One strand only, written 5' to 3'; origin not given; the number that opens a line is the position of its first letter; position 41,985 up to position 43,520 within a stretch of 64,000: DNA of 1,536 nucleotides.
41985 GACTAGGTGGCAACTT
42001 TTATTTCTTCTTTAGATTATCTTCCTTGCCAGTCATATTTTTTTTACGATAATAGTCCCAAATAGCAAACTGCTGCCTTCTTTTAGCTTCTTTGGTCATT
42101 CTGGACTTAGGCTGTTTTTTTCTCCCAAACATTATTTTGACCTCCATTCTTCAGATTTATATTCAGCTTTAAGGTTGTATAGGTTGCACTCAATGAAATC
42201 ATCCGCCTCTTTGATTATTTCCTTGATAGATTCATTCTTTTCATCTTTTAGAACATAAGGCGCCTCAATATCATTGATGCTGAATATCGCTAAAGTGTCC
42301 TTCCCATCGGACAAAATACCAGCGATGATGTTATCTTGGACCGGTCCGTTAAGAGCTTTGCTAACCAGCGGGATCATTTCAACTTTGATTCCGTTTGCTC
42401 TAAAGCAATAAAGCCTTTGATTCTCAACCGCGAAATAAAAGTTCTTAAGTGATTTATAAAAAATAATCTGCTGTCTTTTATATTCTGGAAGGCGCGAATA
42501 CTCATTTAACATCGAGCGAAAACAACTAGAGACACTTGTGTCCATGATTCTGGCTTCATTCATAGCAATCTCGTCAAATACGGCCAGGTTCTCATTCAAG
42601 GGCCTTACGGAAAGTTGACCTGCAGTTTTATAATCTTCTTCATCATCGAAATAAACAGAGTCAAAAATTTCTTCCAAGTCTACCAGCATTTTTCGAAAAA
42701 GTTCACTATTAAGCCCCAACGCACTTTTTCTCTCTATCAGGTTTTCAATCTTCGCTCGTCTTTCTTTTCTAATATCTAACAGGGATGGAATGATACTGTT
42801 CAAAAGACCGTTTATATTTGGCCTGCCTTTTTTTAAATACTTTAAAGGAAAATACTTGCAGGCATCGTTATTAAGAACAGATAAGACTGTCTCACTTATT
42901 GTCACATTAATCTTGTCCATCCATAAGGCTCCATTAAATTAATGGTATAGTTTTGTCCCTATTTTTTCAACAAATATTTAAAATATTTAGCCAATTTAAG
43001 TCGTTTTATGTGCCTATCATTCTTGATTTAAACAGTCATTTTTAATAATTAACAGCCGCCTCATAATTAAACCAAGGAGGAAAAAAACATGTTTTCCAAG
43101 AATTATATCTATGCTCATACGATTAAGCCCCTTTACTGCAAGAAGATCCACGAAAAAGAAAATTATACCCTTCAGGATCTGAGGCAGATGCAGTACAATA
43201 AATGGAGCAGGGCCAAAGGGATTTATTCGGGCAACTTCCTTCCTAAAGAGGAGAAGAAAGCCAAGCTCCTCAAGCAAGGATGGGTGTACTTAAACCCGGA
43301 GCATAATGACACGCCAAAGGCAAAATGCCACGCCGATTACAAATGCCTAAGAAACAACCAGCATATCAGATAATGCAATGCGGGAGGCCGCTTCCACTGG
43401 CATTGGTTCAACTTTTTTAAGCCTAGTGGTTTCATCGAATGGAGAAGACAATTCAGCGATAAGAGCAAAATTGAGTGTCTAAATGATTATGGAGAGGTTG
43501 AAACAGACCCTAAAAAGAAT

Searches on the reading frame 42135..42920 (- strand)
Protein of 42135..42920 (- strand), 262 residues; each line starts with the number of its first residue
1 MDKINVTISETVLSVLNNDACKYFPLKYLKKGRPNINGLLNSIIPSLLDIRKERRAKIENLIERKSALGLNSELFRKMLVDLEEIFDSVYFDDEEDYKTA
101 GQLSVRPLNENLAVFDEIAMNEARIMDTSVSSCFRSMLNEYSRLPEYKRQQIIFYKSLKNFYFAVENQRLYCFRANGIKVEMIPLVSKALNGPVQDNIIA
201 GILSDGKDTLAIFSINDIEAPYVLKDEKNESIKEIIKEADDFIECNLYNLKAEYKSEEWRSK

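Call 7: search_protein_families(library=pfam, proteins=[window:42135-42920:-], max_evalue=1)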
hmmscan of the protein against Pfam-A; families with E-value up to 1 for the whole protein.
window:42135-42920:- (262 aa): 2 families
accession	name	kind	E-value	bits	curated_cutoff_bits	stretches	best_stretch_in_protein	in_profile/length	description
PF17603.7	DUF5499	-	0.12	13.4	27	1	71-110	53-92/97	Family of unknown function (DUF5499)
PF24883.2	NPHP3_N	-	0.16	12.6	24.8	1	17-81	49-115/164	Nephrocystin 3, N-terminal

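Call 8: search_protein_families(library=ncbifam, proteins=[window:42135-42920:-], max_evalue=1)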
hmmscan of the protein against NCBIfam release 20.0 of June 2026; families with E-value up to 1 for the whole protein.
window:42135-42920:- (262 aa): 1 family
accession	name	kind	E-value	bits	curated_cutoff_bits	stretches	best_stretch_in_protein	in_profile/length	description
NF008074.0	PRK10811.1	equivalog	0.21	9.2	908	1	20-56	74-110/1068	ribonuclease E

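Call 33: search_protein_families(library=padloc, proteins=[window:42135-42920:-, L003:7869-8378:+, L003:8391-8786:+, L003:6937-7716:-], max_evalue=1)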
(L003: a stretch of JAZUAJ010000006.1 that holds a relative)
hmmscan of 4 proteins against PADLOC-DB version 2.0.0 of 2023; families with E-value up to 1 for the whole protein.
window:42135-42920:- (262 aa): 0 families

L003:7869-8378:+ (170 aa): 0 families

L003:8391-8786:+ (132 aa): 0 families

L003:6937-7716:- (260 aa): 0 families

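Call 34: search_protein_families(library=phrogs, proteins=[window:42135-42920:-, L003:7869-8378:+, L003:8391-8786:+, L003:6937-7716:-], max_evalue=1)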
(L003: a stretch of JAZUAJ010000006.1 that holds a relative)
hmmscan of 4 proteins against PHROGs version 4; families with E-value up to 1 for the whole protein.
window:42135-42920:- (262 aa): 1 family
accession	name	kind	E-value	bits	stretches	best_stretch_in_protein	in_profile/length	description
phrog_23448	-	unknown function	0.25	12.7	1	191-243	26-76/124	-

L003:7869-8378:+ (170 aa): 0 families

L003:8391-8786:+ (132 aa): 0 families

L003:6937-7716:- (260 aa): 1 family
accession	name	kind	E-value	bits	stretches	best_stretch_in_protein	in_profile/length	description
phrog_10725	-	unknown function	0.68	11.3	1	53-94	11-55/110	-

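Call 53: search_protein_families(library=pfam, proteins=[L009:6441-6836:+, L009:7111-7584:+, L003:8391-8786:+, L007:3972-4370:+, L010:521-880:+, L021:594-1112:+, L023:6444-6959:+, L029:482-985:+, L027:6449-6874:+, L024:445-855:+], max_evalue=1)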
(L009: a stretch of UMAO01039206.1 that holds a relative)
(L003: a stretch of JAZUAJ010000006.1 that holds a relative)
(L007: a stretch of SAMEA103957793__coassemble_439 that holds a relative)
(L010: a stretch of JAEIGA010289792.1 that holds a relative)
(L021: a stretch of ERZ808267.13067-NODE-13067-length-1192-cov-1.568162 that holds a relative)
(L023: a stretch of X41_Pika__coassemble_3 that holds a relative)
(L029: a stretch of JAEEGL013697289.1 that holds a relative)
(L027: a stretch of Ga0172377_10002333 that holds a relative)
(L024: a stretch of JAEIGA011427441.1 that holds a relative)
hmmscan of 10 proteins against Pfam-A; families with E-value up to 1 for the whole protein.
L009:6441-6836:+ (132 aa): 1 family
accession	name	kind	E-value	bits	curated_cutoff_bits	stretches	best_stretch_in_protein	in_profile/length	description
PF24903.1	OB_MEIOB_N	-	0.11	12.2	27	1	19-77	42-97/140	MEIOB, N-terminal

L009:7111-7584:+ (158 aa): 2 families
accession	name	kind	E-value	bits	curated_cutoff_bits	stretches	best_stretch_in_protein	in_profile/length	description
PF18665.6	TetR_C_37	-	0.005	17.9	27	1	98-146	12-60/117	Tetracyclin repressor-like, C-terminal domain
PF22967.3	Ig_NUP210_1st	-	0.043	14.4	27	1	102-144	15-58/92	NUP210 Ig-like domain 1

L003:8391-8786:+ (132 aa): 2 families
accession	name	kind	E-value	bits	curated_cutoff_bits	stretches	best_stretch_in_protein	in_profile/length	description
PF15594.11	Imm50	-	0.06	13.9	27.1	1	41-89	48-96/118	Immunity protein 50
PF13648.12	Lipocalin_4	-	0.095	14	22.4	1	39-99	16-72/89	Lipocalin-like domain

L007:3972-4370:+ (133 aa): 0 families

L010:521-880:+ (120 aa): 0 families

L021:594-1112:+ (173 aa): 1 family
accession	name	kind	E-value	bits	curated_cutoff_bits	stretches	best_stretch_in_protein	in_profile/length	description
PF05553.16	DUF761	-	0.06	13.4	22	1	145-159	3-17/36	Cotton fibre expressed protein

L023:6444-6959:+ (172 aa): 0 families

L029:482-985:+ (168 aa): 0 families

L027:6449-6874:+ (142 aa): 0 families

L024:445-855:+ (137 aa): 0 families

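Call 67: search_protein_families(library=pfam, proteins=[L003:6937-7716:-, L006:343-1101:-, L007:4608-5594:-, L023:5019-5834:-, L002:1840-2628:-, L009:7685-8041:+, L009:8031-8573:+, L003:6807-6932:-, L009:4888-5463:+, L009:4080-4823:+], max_evalue=1)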
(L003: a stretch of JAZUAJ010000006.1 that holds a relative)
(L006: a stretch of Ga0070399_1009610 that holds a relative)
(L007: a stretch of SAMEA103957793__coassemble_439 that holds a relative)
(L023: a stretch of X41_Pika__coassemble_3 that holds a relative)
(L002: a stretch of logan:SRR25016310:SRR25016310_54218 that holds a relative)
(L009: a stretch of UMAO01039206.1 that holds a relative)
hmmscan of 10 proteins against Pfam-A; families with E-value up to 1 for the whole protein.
L003:6937-7716:- (260 aa): 3 families
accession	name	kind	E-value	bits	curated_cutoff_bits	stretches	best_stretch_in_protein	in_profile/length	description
PF17334.7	CsgA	-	0.013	16.8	25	1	16-65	24-73/83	Minor curli fiber component A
PF19789.6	DUF6273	-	0.027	14.8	23.5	1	55-85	31-61/172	Domain of unknown function (DUF6273)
PF20417.3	Gemin6_C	-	0.13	12.4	33.4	1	56-111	13-69/80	Gemin6 C-terminal domain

L006:343-1101:- (253 aa): 0 families

L007:4608-5594:- (329 aa): 2 families
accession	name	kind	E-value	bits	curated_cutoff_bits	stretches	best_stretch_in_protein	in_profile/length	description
PF25583.1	WCX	-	0.00029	21.5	23.9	1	251-325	2-75/76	WCX domain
PF14552.11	Tautomerase_2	-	0.3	11.7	28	0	168-195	4-31/82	Tautomerase enzyme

L023:5019-5834:- (272 aa): 0 families

L002:1840-2628:- (263 aa): 0 families

L009:7685-8041:+ (119 aa): 5 families
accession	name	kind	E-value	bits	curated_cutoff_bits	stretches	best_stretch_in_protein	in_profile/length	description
PF01381.28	HTH_3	-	1.2e-05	25.7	23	1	9-59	1-51/55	Helix-turn-helix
PF13560.12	HTH_31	-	2.2e-05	25.1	27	1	5-63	2-61/64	Helix-turn-helix domain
PF12844.13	HTH_19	-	0.00016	22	30.2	1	6-49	1-41/64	Helix-turn-helix domain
PF13413.12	HTH_25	-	0.002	18.3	24.6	1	10-41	3-34/62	Helix-turn-helix domain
PF21291.3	CYNS_N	-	0.13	12.7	27.1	1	12-66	11-65/69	Cyanate hydratase, N-terminal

L009:8031-8573:+ (181 aa): 3 families
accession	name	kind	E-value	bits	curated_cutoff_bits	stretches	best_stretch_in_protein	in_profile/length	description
PF06114.19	Peptidase_M78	-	5.6e-06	26.6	22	1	83-162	35-119/123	IrrE N-terminal-like domain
PF14891.12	Peptidase_M91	-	0.16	12.8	25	1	54-101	65-103/176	Effector protein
PF24964.1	DUF7769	-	0.22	11.6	27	1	146-161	26-41/55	Domain of unknown function (DUF7769)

L003:6807-6932:- (42 aa): 0 families

L009:4888-5463:+ (192 aa): 2 families
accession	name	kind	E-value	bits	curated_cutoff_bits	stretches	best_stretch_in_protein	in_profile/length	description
PF03178.21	CPSF_A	-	0.12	12.2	27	1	120-157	172-207/319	CPSF A subunit region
PF23033.1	DUF7034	-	0.31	11.7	27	1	21-99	32-102/119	Domain of unknown function (DUF7034)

L009:4080-4823:+ (248 aa): 1 family
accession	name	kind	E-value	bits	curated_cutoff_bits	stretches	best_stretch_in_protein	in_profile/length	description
PF00795.27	CN_hydrolase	-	2.9e-21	76.4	23.2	1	6-248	2-247/256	Carbon-nitrogen hydrolase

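Call 69: find_homologous_proteins(query=A6, max_evalue=0.001)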
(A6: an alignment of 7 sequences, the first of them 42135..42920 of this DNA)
Query A6 (7 sequences) (262 aa, profile of the alignment): 69 proteins with E <= 0.001 among 5727 candidates.
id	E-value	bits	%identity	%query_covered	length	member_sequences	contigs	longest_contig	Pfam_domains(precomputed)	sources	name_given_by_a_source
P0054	2.3e-101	357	60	100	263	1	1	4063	-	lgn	-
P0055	4.8e-101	356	60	100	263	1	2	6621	-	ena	-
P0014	5.4e-100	352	100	100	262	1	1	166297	-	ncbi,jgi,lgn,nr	ncbi:MAG: hypothetical protein LKJ88_04390 [Bacilli bacterium]|jgi:hypothetical protein|nr:hypotheti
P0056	4.5e-87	310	25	55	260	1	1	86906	-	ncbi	-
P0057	1.9e-83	298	36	66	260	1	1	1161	-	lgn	-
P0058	1.1e-82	295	35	76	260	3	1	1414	-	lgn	-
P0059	1.3e-82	295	33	76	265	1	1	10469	-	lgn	-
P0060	1.6e-82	295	35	67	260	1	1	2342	-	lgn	-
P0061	6.0e-82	293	33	79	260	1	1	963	-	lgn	-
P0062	3.4e-81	291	34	67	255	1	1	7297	-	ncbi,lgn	-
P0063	5.2e-79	283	37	66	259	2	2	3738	-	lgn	-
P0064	1.8e-75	272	30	93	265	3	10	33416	-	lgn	-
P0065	2.6e-74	268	29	93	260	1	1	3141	-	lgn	-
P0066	6.2e-59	218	23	80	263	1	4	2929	-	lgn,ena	-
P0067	6.1e-58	214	26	48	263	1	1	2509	-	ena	-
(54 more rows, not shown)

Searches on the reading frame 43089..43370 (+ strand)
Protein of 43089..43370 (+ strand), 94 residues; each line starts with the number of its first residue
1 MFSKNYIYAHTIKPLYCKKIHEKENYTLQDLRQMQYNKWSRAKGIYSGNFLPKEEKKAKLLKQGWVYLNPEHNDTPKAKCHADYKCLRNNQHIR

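Call 33: search_protein_families(library=padloc, proteins=[L003:7869-8378:+, L003:8391-8786:+, L003:6937-7716:-], max_evalue=1)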
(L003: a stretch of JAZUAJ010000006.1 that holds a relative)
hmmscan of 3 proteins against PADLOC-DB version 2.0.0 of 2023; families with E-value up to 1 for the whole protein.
L003:7869-8378:+ (170 aa): 0 families

L003:8391-8786:+ (132 aa): 0 families

L003:6937-7716:- (260 aa): 0 families

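Call 34: search_protein_families(library=phrogs, proteins=[L003:7869-8378:+, L003:8391-8786:+, L003:6937-7716:-], max_evalue=1)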
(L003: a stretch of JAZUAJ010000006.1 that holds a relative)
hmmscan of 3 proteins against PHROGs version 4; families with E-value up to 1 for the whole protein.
L003:7869-8378:+ (170 aa): 0 families

L003:8391-8786:+ (132 aa): 0 families

L003:6937-7716:- (260 aa): 1 family
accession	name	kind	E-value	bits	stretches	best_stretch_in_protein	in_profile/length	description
phrog_10725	-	unknown function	0.68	11.3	1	53-94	11-55/110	-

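Call 53: search_protein_families(library=pfam, proteins=[L009:6441-6836:+, L009:7111-7584:+, L003:8391-8786:+, L007:3972-4370:+, L010:521-880:+, L021:594-1112:+, L023:6444-6959:+, L029:482-985:+, L027:6449-6874:+, L024:445-855:+], max_evalue=1)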
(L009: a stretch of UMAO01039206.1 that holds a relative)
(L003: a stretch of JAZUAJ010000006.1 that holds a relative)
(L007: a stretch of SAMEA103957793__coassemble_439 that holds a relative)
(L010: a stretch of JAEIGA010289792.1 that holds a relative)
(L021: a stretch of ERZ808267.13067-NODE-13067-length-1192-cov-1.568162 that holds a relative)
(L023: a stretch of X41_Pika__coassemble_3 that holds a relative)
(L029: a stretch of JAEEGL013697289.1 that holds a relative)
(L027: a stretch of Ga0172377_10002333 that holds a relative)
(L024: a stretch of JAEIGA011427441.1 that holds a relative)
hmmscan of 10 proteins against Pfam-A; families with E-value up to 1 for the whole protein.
L009:6441-6836:+ (132 aa): 1 family
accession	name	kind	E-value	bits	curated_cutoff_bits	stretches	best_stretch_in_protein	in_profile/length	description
PF24903.1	OB_MEIOB_N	-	0.11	12.2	27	1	19-77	42-97/140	MEIOB, N-terminal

L009:7111-7584:+ (158 aa): 2 families
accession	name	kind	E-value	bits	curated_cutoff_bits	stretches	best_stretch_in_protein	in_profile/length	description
PF18665.6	TetR_C_37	-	0.005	17.9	27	1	98-146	12-60/117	Tetracyclin repressor-like, C-terminal domain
PF22967.3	Ig_NUP210_1st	-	0.043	14.4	27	1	102-144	15-58/92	NUP210 Ig-like domain 1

L003:8391-8786:+ (132 aa): 2 families
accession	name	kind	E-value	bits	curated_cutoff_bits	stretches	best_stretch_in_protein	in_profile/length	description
PF15594.11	Imm50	-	0.06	13.9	27.1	1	41-89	48-96/118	Immunity protein 50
PF13648.12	Lipocalin_4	-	0.095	14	22.4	1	39-99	16-72/89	Lipocalin-like domain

L007:3972-4370:+ (133 aa): 0 families

L010:521-880:+ (120 aa): 0 families

L021:594-1112:+ (173 aa): 1 family
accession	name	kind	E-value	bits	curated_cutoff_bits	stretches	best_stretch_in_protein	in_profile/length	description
PF05553.16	DUF761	-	0.06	13.4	22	1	145-159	3-17/36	Cotton fibre expressed protein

L023:6444-6959:+ (172 aa): 0 families

L029:482-985:+ (168 aa): 0 families

L027:6449-6874:+ (142 aa): 0 families

L024:445-855:+ (137 aa): 0 families

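Call 60: find_encoding_contigs(protein=window:43089-43370:+, flank=3000)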
Protein window:43089-43370:+ (94 aa): no gene with exactly this product is on record in the collection.

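Call 67: search_protein_families(library=pfam, proteins=[L003:6937-7716:-, L006:343-1101:-, L007:4608-5594:-, L023:5019-5834:-, L002:1840-2628:-, L009:7685-8041:+, L009:8031-8573:+, L003:6807-6932:-, L009:4888-5463:+, L009:4080-4823:+], max_evalue=1)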
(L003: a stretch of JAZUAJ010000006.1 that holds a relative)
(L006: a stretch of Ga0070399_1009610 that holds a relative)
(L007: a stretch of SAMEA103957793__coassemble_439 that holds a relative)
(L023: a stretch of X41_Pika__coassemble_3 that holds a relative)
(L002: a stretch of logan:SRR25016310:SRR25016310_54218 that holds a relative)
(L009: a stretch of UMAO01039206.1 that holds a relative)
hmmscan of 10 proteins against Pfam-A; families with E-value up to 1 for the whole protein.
L003:6937-7716:- (260 aa): 3 families
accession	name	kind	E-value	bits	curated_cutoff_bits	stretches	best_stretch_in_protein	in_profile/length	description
PF17334.7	CsgA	-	0.013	16.8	25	1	16-65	24-73/83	Minor curli fiber component A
PF19789.6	DUF6273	-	0.027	14.8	23.5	1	55-85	31-61/172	Domain of unknown function (DUF6273)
PF20417.3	Gemin6_C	-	0.13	12.4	33.4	1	56-111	13-69/80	Gemin6 C-terminal domain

L006:343-1101:- (253 aa): 0 families

L007:4608-5594:- (329 aa): 2 families
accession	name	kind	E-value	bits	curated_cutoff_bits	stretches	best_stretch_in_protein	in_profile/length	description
PF25583.1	WCX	-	0.00029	21.5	23.9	1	251-325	2-75/76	WCX domain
PF14552.11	Tautomerase_2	-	0.3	11.7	28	0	168-195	4-31/82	Tautomerase enzyme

L023:5019-5834:- (272 aa): 0 families

L002:1840-2628:- (263 aa): 0 families

L009:7685-8041:+ (119 aa): 5 families
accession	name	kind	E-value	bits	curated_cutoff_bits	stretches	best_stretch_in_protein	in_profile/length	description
PF01381.28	HTH_3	-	1.2e-05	25.7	23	1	9-59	1-51/55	Helix-turn-helix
PF13560.12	HTH_31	-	2.2e-05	25.1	27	1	5-63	2-61/64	Helix-turn-helix domain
PF12844.13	HTH_19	-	0.00016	22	30.2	1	6-49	1-41/64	Helix-turn-helix domain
PF13413.12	HTH_25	-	0.002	18.3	24.6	1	10-41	3-34/62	Helix-turn-helix domain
PF21291.3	CYNS_N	-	0.13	12.7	27.1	1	12-66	11-65/69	Cyanate hydratase, N-terminal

L009:8031-8573:+ (181 aa): 3 families
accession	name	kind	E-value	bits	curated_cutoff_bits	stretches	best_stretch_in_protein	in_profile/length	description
PF06114.19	Peptidase_M78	-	5.6e-06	26.6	22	1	83-162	35-119/123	IrrE N-terminal-like domain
PF14891.12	Peptidase_M91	-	0.16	12.8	25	1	54-101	65-103/176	Effector protein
PF24964.1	DUF7769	-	0.22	11.6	27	1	146-161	26-41/55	Domain of unknown function (DUF7769)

L003:6807-6932:- (42 aa): 0 families

L009:4888-5463:+ (192 aa): 2 families
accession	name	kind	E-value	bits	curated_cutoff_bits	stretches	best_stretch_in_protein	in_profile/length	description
PF03178.21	CPSF_A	-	0.12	12.2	27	1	120-157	172-207/319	CPSF A subunit region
PF23033.1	DUF7034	-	0.31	11.7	27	1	21-99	32-102/119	Domain of unknown function (DUF7034)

L009:4080-4823:+ (248 aa): 1 family
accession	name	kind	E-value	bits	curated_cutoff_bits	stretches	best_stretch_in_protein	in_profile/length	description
PF00795.27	CN_hydrolase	-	2.9e-21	76.4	23.2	1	6-248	2-247/256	Carbon-nitrogen hydrolase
